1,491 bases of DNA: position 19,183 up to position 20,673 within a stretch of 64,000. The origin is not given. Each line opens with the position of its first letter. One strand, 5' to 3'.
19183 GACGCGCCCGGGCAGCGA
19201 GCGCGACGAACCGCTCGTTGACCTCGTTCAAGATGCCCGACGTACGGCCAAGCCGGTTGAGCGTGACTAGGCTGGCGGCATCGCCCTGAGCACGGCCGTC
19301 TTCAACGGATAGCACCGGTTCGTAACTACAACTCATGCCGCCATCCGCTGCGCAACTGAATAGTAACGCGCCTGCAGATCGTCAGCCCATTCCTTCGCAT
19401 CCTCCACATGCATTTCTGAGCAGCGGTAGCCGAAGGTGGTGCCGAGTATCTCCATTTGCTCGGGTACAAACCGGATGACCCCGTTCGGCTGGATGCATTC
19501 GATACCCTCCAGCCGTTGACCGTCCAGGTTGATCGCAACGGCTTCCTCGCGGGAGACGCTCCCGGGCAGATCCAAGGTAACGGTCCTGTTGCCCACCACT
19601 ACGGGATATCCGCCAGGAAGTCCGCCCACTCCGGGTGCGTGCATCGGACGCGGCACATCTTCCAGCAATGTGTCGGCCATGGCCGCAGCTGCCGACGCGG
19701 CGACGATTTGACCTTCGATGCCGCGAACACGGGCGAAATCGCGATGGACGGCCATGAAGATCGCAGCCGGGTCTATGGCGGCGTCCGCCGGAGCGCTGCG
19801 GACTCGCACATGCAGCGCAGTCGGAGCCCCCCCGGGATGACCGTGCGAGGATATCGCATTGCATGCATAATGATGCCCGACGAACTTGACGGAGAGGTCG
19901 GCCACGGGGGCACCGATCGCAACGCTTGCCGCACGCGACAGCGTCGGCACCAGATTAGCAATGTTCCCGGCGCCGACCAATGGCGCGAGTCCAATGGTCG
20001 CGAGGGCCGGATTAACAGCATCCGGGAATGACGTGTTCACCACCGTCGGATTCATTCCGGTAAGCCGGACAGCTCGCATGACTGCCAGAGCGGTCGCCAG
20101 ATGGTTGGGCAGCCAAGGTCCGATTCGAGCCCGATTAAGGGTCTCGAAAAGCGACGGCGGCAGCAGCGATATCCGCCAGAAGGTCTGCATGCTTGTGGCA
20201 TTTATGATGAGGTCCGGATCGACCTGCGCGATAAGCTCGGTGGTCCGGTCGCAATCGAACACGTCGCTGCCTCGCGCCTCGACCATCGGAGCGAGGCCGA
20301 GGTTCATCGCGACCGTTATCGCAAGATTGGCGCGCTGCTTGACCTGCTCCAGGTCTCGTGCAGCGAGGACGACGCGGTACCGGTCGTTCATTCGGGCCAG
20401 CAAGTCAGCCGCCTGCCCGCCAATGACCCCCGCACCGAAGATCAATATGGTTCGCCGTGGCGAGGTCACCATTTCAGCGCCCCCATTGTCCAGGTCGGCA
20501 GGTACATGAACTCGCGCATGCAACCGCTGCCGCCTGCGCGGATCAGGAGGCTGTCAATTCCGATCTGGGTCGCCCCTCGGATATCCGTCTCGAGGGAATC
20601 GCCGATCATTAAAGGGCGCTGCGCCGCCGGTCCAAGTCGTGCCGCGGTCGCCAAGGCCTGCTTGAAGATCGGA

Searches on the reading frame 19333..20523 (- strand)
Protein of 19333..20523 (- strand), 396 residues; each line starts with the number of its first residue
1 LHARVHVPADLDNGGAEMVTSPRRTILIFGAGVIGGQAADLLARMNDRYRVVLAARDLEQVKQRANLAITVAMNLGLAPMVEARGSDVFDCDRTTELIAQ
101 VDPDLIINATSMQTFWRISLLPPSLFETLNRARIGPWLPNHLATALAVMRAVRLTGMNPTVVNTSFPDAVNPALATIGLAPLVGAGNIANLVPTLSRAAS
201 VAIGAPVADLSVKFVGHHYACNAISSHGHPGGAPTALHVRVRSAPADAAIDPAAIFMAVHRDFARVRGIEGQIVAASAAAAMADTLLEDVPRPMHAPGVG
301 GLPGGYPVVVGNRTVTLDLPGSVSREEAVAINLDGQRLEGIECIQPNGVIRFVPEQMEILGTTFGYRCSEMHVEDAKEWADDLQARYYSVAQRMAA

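Call 12: search_protein_families(library=pfam, proteins=[window:19333-20523:-], max_evalue=0.01)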
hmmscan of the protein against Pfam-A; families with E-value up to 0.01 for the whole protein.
window:19333-20523:- (396 aa): 2 families
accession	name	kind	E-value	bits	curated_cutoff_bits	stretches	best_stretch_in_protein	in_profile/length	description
PF03435.24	Sacchrp_dh_NADP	-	1.5e-05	25.8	25.1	1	26-110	1-76/129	Saccharopine dehydrogenase NADP binding domain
PF01370.27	Epimerase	-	0.0036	17.2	20.9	1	26-124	1-85/240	NAD dependent epimerase/dehydratase family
